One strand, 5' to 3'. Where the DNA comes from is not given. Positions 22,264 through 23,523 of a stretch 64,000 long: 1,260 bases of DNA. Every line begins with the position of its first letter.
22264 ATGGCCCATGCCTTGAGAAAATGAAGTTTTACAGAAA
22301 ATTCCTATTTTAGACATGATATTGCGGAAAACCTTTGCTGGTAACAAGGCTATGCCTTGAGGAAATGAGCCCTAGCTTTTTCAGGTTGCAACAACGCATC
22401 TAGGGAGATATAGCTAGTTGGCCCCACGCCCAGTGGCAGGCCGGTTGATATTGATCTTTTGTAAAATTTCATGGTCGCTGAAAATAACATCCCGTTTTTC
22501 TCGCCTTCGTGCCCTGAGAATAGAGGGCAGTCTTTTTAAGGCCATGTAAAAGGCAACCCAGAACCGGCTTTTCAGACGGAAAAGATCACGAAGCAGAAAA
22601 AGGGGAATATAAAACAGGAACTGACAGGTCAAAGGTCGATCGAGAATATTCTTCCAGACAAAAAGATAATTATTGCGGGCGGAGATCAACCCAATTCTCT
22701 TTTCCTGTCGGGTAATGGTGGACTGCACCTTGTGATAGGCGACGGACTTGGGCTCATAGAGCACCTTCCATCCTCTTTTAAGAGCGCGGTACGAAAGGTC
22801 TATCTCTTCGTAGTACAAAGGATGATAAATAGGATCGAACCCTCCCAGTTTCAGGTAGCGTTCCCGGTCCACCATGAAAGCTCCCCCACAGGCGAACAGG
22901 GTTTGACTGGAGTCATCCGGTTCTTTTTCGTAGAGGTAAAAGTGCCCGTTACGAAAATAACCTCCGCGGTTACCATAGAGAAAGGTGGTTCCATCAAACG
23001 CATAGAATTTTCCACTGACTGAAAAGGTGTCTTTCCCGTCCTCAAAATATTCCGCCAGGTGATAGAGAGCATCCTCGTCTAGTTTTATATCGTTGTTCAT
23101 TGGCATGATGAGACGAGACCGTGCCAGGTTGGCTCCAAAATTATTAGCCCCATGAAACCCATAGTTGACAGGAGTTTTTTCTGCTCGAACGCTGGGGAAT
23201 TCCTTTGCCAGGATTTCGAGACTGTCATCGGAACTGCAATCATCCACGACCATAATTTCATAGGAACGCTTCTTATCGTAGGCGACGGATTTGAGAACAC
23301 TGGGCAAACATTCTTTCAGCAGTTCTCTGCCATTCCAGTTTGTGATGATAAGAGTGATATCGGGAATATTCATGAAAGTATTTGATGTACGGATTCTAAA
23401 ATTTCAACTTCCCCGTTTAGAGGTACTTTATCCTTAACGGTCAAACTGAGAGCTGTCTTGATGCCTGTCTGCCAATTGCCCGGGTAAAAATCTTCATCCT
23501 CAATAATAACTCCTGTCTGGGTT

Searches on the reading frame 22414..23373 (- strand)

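Call 16: search_protein_families(library=pfam, proteins=[window:22414-23373:-], max_evalue=0.001)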
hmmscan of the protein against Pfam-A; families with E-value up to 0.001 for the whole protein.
window:22414-23373:- (319 aa): 4 families
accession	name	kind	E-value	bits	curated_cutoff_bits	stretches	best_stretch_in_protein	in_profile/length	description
PF00535.33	Glycos_transf_2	-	7.9e-22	78.4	23.3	1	8-171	2-162/168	Glycosyl transferase family 2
PF13641.12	Glyco_tranf_2_3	-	7.3e-09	36.4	27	1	4-220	1-217/230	Glycosyltransferase like family 2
PF13632.12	Glyco_trans_2_3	-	7.9e-06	26.3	27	1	98-278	5-191/198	Glycosyl transferase family group 2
PF10111.15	Glyco_tranf_2_2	-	0.00031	20.8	27.3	0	18-216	14-218/276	Glycosyltransferase like family 2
